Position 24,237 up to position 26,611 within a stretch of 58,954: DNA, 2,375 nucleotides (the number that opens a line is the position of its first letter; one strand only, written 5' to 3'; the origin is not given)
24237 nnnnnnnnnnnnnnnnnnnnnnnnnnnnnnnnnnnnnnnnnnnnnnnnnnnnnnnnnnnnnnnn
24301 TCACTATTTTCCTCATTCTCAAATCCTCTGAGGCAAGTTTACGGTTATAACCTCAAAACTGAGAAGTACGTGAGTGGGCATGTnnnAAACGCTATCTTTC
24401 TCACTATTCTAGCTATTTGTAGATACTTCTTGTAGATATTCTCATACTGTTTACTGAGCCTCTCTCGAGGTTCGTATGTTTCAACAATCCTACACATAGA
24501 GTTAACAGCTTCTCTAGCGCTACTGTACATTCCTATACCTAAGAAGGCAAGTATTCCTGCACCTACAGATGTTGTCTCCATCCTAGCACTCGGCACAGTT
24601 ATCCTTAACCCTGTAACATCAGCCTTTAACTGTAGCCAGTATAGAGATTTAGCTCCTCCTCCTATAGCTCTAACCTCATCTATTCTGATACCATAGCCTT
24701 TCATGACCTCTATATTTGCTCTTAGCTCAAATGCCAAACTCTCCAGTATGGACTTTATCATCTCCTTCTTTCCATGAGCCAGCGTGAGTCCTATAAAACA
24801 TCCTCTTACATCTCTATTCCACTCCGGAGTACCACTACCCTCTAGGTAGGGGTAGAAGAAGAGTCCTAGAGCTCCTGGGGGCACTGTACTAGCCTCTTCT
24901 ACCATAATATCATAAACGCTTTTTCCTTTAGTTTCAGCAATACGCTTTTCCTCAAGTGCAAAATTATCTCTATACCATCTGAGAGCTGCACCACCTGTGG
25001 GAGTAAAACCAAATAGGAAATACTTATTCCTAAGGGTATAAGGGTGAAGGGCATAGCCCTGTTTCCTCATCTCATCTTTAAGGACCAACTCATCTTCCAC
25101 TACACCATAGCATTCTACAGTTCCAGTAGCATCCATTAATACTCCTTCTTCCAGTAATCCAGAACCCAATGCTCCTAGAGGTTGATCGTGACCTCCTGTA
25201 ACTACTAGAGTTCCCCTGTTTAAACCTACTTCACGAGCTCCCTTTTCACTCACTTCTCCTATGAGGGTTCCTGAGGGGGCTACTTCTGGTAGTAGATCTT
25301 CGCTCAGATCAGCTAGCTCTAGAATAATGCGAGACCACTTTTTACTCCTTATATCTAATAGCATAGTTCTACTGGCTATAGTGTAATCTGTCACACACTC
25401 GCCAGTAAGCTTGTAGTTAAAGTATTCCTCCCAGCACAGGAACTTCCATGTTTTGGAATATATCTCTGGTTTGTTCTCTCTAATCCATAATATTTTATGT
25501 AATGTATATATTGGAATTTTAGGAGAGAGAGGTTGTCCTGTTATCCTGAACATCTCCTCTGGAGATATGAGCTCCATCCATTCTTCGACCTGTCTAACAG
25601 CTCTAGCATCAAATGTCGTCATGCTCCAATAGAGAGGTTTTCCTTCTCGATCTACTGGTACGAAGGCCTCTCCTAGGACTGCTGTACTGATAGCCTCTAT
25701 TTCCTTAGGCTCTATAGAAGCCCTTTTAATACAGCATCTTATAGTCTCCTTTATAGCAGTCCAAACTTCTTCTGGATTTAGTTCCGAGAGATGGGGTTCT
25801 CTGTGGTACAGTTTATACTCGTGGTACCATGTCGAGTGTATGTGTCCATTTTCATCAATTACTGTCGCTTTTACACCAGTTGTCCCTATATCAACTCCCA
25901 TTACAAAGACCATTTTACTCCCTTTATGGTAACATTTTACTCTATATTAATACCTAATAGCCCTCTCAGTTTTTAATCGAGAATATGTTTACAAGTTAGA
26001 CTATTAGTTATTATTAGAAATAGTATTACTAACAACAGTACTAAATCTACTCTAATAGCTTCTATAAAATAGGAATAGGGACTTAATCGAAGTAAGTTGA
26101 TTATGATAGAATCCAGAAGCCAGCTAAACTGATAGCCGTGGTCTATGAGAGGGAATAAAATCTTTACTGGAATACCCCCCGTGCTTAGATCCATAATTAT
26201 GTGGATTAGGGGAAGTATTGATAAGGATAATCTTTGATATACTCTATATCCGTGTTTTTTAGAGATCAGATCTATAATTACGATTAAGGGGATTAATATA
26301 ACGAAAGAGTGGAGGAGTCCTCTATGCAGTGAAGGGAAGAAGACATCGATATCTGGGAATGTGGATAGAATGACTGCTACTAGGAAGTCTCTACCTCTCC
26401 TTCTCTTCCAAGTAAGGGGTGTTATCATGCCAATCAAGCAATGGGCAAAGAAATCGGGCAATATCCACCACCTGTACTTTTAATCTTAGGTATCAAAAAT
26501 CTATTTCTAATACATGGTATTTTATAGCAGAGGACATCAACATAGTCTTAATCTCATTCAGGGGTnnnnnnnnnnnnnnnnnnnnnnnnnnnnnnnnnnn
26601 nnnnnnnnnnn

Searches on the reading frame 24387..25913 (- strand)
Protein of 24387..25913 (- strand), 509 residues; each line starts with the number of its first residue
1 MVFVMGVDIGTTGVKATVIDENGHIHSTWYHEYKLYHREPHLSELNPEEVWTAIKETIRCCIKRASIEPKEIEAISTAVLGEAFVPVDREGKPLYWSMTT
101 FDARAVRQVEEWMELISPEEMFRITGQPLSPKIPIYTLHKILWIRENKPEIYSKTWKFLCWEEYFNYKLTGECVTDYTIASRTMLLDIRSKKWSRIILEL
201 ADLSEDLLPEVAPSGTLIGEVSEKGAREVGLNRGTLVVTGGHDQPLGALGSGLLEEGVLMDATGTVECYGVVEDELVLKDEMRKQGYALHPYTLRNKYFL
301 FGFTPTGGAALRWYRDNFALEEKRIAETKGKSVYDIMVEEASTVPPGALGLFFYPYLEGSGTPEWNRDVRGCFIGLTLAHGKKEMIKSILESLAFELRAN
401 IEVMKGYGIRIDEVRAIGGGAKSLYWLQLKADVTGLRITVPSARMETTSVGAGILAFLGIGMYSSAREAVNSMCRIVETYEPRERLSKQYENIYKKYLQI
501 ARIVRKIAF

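Call 42: search_protein_families(library=pfam, proteins=[window:24387-25913:-], max_evalue=0.00001)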
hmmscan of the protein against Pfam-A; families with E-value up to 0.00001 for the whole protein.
window:24387-25913:- (509 aa): 2 families
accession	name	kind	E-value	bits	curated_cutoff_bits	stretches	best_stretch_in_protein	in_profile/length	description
PF00370.27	FGGY_N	-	6.1e-61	206.6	28.8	1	4-250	2-245/245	FGGY family of carbohydrate kinases, N-terminal domain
PF02782.22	FGGY_C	-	5.6e-32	111.6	27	1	263-458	5-196/198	FGGY family of carbohydrate kinases, C-terminal domain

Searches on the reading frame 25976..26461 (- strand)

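Call 79: search_protein_families(library=pfam, proteins=[window:25976-26461:-], max_evalue=0.001)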
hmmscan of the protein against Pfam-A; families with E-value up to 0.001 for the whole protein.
window:25976-26461:- (162 aa): 1 family
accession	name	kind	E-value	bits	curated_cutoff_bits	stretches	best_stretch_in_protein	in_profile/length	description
PF04307.19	YdjM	-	3.3e-10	40.2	29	1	5-151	4-168/176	YdjM inner membrane protein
